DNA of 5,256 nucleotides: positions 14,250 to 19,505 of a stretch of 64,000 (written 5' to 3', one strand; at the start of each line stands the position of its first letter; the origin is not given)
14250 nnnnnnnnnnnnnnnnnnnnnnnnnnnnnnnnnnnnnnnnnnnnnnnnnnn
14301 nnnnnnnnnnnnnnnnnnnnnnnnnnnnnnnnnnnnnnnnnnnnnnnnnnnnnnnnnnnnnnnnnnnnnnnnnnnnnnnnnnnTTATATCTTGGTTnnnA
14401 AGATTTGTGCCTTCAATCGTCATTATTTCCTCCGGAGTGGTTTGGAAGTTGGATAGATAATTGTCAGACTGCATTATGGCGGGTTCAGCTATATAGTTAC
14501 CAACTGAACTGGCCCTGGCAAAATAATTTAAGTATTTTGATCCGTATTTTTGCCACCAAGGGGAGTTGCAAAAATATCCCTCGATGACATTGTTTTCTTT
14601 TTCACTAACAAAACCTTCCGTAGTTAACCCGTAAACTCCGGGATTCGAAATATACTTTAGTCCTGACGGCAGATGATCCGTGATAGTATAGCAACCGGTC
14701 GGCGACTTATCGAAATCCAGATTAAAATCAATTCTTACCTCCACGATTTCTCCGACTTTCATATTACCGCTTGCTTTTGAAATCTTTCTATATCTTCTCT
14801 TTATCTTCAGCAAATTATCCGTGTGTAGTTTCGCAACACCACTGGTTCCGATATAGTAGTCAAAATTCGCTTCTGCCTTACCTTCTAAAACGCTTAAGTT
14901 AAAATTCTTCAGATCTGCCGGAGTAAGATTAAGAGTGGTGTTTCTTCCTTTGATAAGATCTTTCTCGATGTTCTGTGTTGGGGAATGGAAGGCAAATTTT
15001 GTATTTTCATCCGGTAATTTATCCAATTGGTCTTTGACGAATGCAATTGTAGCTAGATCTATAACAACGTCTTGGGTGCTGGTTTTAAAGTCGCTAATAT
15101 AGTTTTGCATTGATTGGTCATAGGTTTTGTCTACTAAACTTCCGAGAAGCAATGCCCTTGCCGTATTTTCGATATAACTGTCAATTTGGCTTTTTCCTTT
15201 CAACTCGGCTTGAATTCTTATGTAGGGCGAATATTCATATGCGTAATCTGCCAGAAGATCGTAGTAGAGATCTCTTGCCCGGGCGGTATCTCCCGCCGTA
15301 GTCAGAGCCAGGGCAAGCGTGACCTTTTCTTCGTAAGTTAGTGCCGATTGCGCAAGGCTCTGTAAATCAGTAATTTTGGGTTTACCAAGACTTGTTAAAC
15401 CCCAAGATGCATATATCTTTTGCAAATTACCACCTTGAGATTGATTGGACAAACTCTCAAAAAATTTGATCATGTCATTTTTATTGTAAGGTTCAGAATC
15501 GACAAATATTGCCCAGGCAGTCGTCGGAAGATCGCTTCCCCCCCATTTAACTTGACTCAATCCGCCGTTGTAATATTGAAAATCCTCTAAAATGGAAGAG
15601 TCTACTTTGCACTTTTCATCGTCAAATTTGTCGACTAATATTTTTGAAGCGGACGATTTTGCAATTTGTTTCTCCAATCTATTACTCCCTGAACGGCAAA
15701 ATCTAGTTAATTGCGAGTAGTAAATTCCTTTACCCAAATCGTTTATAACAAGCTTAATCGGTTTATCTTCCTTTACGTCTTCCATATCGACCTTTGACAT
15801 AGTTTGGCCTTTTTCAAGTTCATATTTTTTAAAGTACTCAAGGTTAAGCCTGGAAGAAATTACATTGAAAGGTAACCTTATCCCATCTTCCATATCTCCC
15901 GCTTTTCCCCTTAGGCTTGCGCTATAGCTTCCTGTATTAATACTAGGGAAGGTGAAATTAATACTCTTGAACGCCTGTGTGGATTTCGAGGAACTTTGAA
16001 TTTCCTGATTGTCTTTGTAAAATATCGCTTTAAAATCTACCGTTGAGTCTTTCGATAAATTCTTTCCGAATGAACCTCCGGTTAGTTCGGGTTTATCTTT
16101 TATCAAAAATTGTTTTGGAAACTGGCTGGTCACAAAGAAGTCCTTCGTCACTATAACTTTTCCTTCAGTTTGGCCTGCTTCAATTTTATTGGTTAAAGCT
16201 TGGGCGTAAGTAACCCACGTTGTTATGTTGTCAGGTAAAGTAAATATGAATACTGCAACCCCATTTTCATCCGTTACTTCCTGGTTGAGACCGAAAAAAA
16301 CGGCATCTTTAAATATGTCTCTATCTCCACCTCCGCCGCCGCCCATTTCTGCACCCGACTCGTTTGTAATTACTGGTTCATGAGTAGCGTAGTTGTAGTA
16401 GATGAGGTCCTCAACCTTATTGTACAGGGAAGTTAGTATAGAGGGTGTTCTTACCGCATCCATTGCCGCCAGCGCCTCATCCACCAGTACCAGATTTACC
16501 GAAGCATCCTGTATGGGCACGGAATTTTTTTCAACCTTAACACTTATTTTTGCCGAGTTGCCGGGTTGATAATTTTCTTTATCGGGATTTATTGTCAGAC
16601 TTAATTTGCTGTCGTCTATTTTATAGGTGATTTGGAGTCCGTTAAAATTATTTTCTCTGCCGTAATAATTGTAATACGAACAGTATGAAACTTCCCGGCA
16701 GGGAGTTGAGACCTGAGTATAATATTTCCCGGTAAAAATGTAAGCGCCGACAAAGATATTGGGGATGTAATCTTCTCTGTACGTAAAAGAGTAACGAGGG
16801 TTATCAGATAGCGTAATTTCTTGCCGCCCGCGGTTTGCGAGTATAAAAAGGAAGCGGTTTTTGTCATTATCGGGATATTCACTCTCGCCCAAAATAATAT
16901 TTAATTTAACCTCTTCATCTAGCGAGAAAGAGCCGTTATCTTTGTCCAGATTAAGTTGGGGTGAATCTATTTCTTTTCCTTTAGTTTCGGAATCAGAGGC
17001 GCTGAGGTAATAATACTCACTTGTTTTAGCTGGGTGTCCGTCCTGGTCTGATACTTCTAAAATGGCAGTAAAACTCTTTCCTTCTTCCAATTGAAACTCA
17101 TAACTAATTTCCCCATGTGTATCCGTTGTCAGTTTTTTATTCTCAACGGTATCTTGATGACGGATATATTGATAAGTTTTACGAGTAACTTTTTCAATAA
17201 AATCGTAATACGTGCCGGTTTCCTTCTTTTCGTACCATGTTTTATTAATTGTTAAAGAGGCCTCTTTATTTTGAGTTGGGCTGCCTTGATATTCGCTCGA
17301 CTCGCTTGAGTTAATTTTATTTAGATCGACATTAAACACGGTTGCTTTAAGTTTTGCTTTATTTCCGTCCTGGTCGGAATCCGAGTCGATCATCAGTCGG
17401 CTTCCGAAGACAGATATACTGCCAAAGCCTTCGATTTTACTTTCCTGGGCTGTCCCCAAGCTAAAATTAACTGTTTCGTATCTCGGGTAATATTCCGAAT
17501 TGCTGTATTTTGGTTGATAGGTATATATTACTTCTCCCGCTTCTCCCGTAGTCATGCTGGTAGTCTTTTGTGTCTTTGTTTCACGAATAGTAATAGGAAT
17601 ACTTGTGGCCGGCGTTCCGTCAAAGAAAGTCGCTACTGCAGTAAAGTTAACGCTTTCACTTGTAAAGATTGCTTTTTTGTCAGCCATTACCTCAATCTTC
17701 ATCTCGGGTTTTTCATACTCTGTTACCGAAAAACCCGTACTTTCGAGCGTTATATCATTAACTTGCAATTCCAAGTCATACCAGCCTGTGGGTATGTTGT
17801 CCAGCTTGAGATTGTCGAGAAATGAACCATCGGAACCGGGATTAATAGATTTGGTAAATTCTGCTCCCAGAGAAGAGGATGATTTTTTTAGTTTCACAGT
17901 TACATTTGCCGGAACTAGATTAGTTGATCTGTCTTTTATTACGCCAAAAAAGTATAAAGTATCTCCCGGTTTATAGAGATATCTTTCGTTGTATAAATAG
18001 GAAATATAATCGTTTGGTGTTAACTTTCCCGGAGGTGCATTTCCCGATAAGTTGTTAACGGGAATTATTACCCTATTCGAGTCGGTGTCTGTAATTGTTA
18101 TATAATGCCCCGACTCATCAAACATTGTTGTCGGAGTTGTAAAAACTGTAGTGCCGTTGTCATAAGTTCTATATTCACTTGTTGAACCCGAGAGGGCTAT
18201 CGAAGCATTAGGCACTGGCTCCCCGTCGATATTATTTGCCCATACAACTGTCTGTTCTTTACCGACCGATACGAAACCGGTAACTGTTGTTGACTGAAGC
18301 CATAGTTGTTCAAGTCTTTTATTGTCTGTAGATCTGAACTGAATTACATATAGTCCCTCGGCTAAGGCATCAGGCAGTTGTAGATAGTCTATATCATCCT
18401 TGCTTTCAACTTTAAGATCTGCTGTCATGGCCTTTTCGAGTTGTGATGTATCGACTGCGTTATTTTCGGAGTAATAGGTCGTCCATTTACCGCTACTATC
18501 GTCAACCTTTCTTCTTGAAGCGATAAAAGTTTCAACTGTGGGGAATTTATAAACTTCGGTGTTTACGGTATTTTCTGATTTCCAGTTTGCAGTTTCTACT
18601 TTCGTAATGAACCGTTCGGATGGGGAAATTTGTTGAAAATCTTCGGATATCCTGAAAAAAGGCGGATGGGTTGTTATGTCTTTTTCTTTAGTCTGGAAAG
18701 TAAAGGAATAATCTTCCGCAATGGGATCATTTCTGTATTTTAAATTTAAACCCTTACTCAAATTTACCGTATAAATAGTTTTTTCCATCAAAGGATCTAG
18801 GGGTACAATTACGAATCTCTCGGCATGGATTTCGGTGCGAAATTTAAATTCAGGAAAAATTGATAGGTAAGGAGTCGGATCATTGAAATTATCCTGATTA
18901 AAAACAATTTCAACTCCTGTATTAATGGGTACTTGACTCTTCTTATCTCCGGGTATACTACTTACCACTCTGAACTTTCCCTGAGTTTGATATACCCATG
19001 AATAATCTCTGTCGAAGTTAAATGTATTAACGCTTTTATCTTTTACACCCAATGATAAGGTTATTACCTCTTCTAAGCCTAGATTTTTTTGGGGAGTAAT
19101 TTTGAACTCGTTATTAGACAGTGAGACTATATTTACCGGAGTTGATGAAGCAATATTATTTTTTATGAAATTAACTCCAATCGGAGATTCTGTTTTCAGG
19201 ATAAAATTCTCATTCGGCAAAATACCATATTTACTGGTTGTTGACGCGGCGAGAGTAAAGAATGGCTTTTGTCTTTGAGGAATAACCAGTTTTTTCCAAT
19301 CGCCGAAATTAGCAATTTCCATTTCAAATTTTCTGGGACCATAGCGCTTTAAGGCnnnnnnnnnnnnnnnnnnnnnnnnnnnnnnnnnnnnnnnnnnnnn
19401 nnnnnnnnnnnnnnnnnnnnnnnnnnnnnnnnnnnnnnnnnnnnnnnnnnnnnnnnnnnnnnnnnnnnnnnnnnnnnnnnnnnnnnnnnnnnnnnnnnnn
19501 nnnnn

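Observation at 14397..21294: TM-anchored alpha-2-macroglobulin-like giant protein next to a processive GT2 synthase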

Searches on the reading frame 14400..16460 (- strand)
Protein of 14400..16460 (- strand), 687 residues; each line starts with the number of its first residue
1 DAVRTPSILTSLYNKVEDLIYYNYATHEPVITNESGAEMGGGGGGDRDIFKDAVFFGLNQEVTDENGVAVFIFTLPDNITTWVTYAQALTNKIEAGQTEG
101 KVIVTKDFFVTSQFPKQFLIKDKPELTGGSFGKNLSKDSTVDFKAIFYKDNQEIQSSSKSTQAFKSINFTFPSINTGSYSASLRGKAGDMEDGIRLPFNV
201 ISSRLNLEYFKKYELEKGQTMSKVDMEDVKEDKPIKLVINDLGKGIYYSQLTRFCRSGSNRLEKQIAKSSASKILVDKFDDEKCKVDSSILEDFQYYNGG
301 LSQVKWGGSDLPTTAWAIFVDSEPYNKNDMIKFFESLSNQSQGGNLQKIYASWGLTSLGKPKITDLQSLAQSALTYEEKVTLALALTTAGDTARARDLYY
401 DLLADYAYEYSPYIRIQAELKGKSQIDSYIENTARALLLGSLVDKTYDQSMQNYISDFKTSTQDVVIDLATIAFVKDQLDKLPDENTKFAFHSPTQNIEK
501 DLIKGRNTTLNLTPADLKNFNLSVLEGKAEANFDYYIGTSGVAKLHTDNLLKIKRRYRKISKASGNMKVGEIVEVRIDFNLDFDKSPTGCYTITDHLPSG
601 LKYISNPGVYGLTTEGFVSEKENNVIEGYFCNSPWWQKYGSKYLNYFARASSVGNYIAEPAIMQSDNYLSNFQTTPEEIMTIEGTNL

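Call 39: predict_structure(alignment_id=A2)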
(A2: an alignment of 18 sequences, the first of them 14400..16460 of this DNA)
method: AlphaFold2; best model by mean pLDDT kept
length: 687 residues; sequences in the alignment: 18
mean_pLDDT: 74.4   pTM: 0.72
mean pLDDT of the five models: 74.4, 72.2, 71.8, 70.4, 70.4
residues with pLDDT >= 90: 158; 70-90: 337; 50-70: 71; < 50: 121
segments of 3 or more residues with pLDDT < 50: 1-44, 48-105, 409-425
pLDDT, mean of each block of 10 residues (from residue 1): 26 26 27 25 41 35 44 43 37 32 54 81 87 79 95 95 86 93 87 81 89 91 80 86 80 73 84 88 76 86 77 88 89 88 80 91 87 81 87 84 59 42 52 73 67 62 69 82 83 93 84 85 91 87 86 92 72 90 84 92 68 74 83 74 86 90 89 92 71
secondary structure, 60 per line:
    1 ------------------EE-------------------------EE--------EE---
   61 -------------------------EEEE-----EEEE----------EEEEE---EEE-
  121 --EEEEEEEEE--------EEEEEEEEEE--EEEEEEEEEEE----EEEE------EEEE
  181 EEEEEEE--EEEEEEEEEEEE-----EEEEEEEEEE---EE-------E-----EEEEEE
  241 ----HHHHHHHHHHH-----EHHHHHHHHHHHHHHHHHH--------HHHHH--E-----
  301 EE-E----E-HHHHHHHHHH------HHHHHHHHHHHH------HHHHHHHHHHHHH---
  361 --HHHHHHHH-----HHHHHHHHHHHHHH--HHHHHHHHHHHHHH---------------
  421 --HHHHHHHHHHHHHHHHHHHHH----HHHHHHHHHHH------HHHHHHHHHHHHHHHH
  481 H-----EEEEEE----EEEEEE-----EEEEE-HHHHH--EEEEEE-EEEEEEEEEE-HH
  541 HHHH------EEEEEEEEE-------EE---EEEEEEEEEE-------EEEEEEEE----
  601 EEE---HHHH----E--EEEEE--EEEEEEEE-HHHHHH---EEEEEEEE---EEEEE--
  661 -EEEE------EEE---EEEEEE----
elements in order (helices of 4 or more, strands of 3 or more residues): E86-89 E95-98 E109-113 E117-119 E123-131 E140-149 E152-162 E167-170 E177-187 E190-201 E207-216 E235-240 H245-255 H262-279 H288-292 H311-320 H327-338 H345-357 H363-370 H376-389 H392-405 H423-443 H448-458 H465-481 E487-492 E497-502 E508-512 H514-518 E521-526 E528-537 H539-544 E551-559 E572-581 E589-596 E601-603 H607-610 E618-622 E625-632 H634-639 E643-650 E654-658 E662-665 E672-674 E678-683
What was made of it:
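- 15018..15728 (-): TED-like twelve-helix domain (res ~1304-1540) without a thioester. The GCxEQT loop aligns to a deletion at FCRS-GS/NRLEKQ (res 1313-1324). Helices in the model (call 39).
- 14400..15002 (-): C-terminal beta domains (second half of CUB plus MG8/bMG10-like). Model secondary structure (call 39).
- On Alpha-2-macroglobulin / thioester-protein (A2M/TEP) superfamily: The model of res 1060-1746 (pLDDT 74, pTM 0.72) has 12 helices flanked by beta domains (call 39).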

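Call 44: fold_search(model_id=the predicted structure, library=pdb)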
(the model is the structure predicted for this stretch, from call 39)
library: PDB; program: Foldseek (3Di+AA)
matches with E <= 10: 1279; with E <= 0.001: 113
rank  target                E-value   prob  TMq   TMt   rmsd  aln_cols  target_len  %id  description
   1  4ziu                  4.2e-26  1.00  0.42  0.44  10.4       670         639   14  Crystal structure of native alpha-2-macroglobulin from Escherichia coli spanning the residues from domain MG7 to the C-t (released 2015-06-10)
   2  5a42                  2.5e-24  1.00  0.41  0.22  13.1       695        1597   14  Cryo-EM single particle 3D reconstruction of the native conformation of E. coli alpha-2-macroglobulin (ECAM) (released 2015-07-29)
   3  4u48                  1.3e-23  1.00  0.42  0.23  14.8       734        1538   14  Crystal structure of Salmonella alpha-2-macroglobulin (released 2014-09-17)
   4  9u61_D                2.8e-23  1.00  0.37  0.29  18.4       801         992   10  CP/MBL pathways C3 convertase C4b2a and C3 complex (released 2026-01-14)
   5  8cem_A                3.8e-23  1.00  0.39  0.30  16.5       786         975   12  Structure of bovine native C3, re-refinement (released 2023-04-05)
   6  8cml_B                5.9e-23  1.00  0.33  0.29  17.8       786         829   12  Cryo-EM structure of complement C5 in complex with nanobodies UNbC5-1 and UNbC5-2 (released 2023-09-27)
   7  9u62_D                6.2e-23  1.00  0.37  0.29  17.3       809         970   11  AP pathways C3 convertase C3bBbP and C3 complex (released 2026-01-14)
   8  7ad6_A                6.5e-23  1.00  0.33  0.26  17.7       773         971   11  Crystal structure of human complement C5 in complex with the K92 bovine knob domain peptide. (released 2021-03-10)
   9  5hcc_A                7.6e-23  1.00  0.33  0.25  17.6       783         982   12  Ternary complex of human Complement C5 with Ornithodoros moubata OmCI and Dermacentor andersoni RaCI3. (released 2016-03-30)
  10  7ad7_A                1.1e-22  1.00  0.35  0.32  16.9       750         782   12  Crystal structure of human complement C5 in complex with the K8 bovine knob domain peptide. (released 2021-03-10)
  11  4u4j                  1.2e-22  1.00  0.42  0.23  14.7       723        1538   14  Crystal structure of Salmonella alpha-2-macroglobulin mutant Y1175G (released 2014-09-17)
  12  7op0_A                2.0e-22  1.00  0.32  0.25  17.7       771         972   12  Crystal structure of complement C5 in complex with chemically synthesized K92 knob domain. (released 2022-04-06)
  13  8cem_B                2.8e-22  1.00  0.39  0.30  16.8       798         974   12  Structure of bovine native C3, re-refinement (released 2023-04-05)
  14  4rtd                  3.4e-22  1.00  0.37  0.24  20.1       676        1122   14  Escherichia coli alpha-2-macroglobulin activated by porcine elastase (released 2015-07-15)
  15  7zgj_B                3.6e-22  1.00  0.36  0.28  17.5       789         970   11  Trypanosoma brucei gambiense ISG65 in complex with human complement component C3 (released 2023-04-05)
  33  8s3o_A                4.8e-20  1.00  0.34  0.21  16.4       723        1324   14  Structure of native human CD109 (released 2025-03-05)
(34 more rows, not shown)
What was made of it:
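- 15018..15728 (-): Foldseek match to ECAM MG7 through C-terminus, 4ziu, E 4e-26 over 670 columns (call 44).
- On Alpha-2-macroglobulin / thioester-protein (A2M/TEP) superfamily: Foldseek match to ECAM MG7 through C-terminus, 4ziu, E 4e-26 over 670 columns; C3, C5, TEP1 and CD109 follow (call 44).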

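Call 78: search_protein_representatives(protein=window:14400-16460:-)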
Query: 687 residues. Proteins with E-value up to 0.001 (for the whole library): 1601; up to 1e-10: 962; up to 1e-30: 436. The best 150 are listed.
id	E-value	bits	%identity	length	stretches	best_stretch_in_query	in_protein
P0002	0.0e+00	1085.0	68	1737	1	1-687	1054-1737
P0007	3.3e-211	719.7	50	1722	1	3-686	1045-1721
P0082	1.9e-200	684.2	46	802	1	3-685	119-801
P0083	8.2e-180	616.0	43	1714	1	4-678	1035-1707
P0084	3.3e-176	604.1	42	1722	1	3-683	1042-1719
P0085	4.0e-170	584.0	42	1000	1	3-686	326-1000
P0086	2.7e-168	577.9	43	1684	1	3-682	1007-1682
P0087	3.4e-168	577.6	41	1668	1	4-671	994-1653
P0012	1.5e-166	572.2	43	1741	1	3-680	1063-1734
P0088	6.5e-165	566.8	44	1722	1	3-683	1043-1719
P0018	3.7e-162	557.7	40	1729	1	3-683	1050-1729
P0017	1.1e-160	552.9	42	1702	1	3-670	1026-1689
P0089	2.1e-159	548.6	40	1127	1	2-682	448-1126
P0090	1.6e-158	545.7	41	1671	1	3-681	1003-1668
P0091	4.1e-150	517.9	40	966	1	3-678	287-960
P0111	3.6e-60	220.7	28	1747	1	6-682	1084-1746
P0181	1.1e-48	182.7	29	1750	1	7-665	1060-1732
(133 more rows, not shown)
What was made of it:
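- The family is large and conserved: 436 representatives at E<1e-30 (call 78).
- Tried and rejected: The C-terminal 687 aa was used instead (call 78).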

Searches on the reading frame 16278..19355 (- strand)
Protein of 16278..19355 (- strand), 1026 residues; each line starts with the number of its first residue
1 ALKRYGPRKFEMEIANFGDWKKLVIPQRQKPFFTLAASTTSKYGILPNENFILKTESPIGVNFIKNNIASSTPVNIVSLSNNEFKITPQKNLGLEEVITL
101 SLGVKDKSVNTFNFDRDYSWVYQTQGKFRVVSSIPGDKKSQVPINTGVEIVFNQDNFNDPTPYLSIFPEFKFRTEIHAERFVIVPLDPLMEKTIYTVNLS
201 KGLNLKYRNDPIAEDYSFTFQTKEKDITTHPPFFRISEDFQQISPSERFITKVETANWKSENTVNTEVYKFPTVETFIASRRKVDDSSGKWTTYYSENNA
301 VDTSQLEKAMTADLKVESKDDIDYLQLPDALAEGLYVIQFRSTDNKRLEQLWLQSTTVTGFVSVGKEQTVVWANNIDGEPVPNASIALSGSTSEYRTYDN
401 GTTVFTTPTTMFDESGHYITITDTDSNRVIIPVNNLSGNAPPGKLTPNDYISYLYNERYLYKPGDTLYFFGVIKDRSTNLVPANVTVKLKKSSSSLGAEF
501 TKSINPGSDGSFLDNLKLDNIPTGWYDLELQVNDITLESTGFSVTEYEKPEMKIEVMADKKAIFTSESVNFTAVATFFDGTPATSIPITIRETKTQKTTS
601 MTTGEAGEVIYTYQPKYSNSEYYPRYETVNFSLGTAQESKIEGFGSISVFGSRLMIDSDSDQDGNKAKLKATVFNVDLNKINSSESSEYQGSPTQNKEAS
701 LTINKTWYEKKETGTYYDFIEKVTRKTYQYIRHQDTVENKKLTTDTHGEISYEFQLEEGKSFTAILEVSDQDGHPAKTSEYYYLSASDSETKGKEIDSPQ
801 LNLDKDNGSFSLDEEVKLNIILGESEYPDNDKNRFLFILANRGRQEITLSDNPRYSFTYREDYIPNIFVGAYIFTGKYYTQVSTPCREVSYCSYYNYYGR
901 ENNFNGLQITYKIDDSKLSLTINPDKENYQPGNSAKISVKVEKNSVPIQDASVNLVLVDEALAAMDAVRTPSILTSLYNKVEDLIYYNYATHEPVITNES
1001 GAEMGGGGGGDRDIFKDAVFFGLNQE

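Call 50: predict_structure(alignment_id=A3)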
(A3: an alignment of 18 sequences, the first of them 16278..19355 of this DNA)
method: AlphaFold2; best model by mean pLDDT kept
length: 1026 residues; sequences in the alignment: 18
mean_pLDDT: 75.6   pTM: 0.36
mean pLDDT of the five models: 75.6, 73.9, 71.5, 70.2, 69.1
residues with pLDDT >= 90: 195; 70-90: 589; 50-70: 95; < 50: 147
segments of 3 or more residues with pLDDT < 50: 1-26, 226-230, 288-294, 636-639, 718-725, 787-796, 887-903, 960-1026
pLDDT, mean of each block of 10 residues (from residue 1): 26 30 47 86 82 89 91 90 91 84 84 84 83 78 77 81 86 79 80 85 81 84 57 80 92 82 90 90 64 59 90 88 88 94 78 92 83 85 88 86 86 81 91 77 76 79 84 81 88 65 86 85 86 83 67 84 91 82 84 84 88 87 85 62 86 87 83 90 82 89 86 59 53 87 89 85 91 87 57 49 79 87 82 85 77 89 79 77 57 33 63 64 68 65 69 57 40 32 26 32 27 35 44
secondary structure, 60 per line:
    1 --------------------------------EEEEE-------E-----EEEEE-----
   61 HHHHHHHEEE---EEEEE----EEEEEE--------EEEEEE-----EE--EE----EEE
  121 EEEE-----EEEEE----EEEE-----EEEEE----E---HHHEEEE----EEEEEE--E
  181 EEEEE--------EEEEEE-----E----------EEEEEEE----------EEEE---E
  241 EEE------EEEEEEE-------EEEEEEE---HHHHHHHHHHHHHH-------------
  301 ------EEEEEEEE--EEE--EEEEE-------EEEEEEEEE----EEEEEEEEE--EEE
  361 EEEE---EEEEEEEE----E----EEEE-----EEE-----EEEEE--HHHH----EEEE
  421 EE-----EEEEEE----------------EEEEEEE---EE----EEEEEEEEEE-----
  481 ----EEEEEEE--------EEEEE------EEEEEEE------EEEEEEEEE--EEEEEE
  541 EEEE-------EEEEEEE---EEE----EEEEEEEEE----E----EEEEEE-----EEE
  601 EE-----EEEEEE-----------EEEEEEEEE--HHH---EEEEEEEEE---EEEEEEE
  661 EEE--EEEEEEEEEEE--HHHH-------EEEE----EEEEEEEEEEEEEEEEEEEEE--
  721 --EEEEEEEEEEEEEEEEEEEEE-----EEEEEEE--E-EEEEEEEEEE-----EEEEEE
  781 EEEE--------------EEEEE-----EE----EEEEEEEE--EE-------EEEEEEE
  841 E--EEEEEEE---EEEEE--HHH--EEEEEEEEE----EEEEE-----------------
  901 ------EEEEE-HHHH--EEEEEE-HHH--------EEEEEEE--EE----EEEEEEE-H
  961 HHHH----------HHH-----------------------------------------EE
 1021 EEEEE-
elements in order (helices of 4 or more, strands of 3 or more residues): E33-37 E51-55 H61-67 E68-70 E74-78 E83-88 E97-102 E118-124 E130-134 E139-142 E148-152 E164-167 E172-177 E180-185 E194-199 E216-222 E233-236 E240-243 E250-256 E264-270 H274-287 E307-314 E317-319 E322-326 E334-342 E347-355 E358-364 E368-375 E385-388 E394-396 E402-406 H409-412 E417-422 E428-433 E450-456 E466-475 E485-491 E500-504 E511-517 E524-532 E535-544 E552-558 E562-564 E569-577 E587-592 E598-602 E608-613 E625-633 E642-650 E654-663 E666-676 H679-682 E690-693 E698-718 E723-743 E749-755 E760-769 E775-784 E799-803 E815-822 E834-841 E844-850 E854-858 E866-874 E879-883 E907-911 H913-916 E919-924 E937-943 E952-958 H960-964 E1019-1025

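Call 56: fold_search(model_id=the predicted structure, library=pdb)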
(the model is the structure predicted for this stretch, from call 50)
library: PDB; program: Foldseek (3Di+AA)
matches with E <= 10: 1900; with E <= 0.001: 333
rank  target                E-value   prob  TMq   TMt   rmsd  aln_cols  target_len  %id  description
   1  5a42                  3.0e-26  1.00  0.17  0.12  34.6       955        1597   12  Cryo-EM single particle 3D reconstruction of the native conformation of E. coli alpha-2-macroglobulin (ECAM) (released 2015-07-29)
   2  4u48                  2.9e-24  1.00  0.18  0.13  34.1       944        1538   12  Crystal structure of Salmonella alpha-2-macroglobulin (released 2014-09-17)
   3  4u4j                  3.6e-23  1.00  0.18  0.13  34.7       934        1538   12  Crystal structure of Salmonella alpha-2-macroglobulin mutant Y1175G (released 2014-09-17)
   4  9fx2                  3.2e-18  1.00  0.14  0.13  30.9       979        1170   10  Structure of methylamine activated CD109 (released 2025-03-19)
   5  4d94_A                5.6e-17  1.00  0.14  0.11  33.7       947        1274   10  Crystal Structure of TEP1r (released 2012-10-17)
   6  7b2m_A                7.4e-17  1.00  0.15  0.21  27.9       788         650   11  Cryo-EM structure of complement C4b in complex with nanobody E3 (released 2022-03-02)
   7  9fx3_A                8.5e-17  1.00  0.15  0.14  30.8       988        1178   11  Structure of active human CD109 (released 2025-03-19)
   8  2pn5_A                9.4e-17  1.00  0.14  0.12  33.7       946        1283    9  Crystal Structure of TEP1r (released 2007-07-24)
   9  9qk2_F                1.1e-16  1.00  0.17  0.24  29.5       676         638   14  Structure of the Complement classical and lectin pathway C3 convertase in complex with substrate C3 (released 2025-12-24)
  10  6tav_B                2.4e-16  1.00  0.19  0.16  28.4       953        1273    8  Crystal structure of endopeptidase-induced alpha2-macroglobulin (released 2021-05-12)
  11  8cml_E                3.3e-16  1.00  0.15  0.21  28.7       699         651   11  Cryo-EM structure of complement C5 in complex with nanobodies UNbC5-1 and UNbC5-2 (released 2023-09-27)
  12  7q1y_A                4.3e-16  1.00  0.15  0.13  34.1      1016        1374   10  X-ray structure of human A2ML1 (released 2022-04-20)
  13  6tav_A                4.5e-16  1.00  0.20  0.15  28.3       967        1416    8  Crystal structure of endopeptidase-induced alpha2-macroglobulin (released 2021-05-12)
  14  8ayh_B                4.5e-16  1.00  0.17  0.18  32.9      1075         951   10  Structure of Complement C5 in Complex with small molecule inhibitor and CVF (released 2022-12-21)
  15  9u5z_E                4.5e-16  1.00  0.14  0.11  30.3       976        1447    9  C3 convertases zymogen C4b2 in activation state (released 2026-01-14)
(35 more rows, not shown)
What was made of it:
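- Closest known: Type I bacterial alpha-2-macroglobulin. Same: Best structural match over both halves: 5a42, 4u48 and 4ziu at E 3e-26 to 4e-26 (calls 44, 56).
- Foldseek best matches are ECAM and SaA2M for both halves (calls 44, 56). The complete A2M activation architecture (BRD, MG7, CUB, TED, MG8) is kept (calls 44, 56), which would be unnecessary for a passive spacer.
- On Alpha-2-macroglobulin / thioester-protein (A2M/TEP) superfamily: The N-terminal model's best match is ECAM 5a42, E 3e-26 over 955 columns (call 56).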
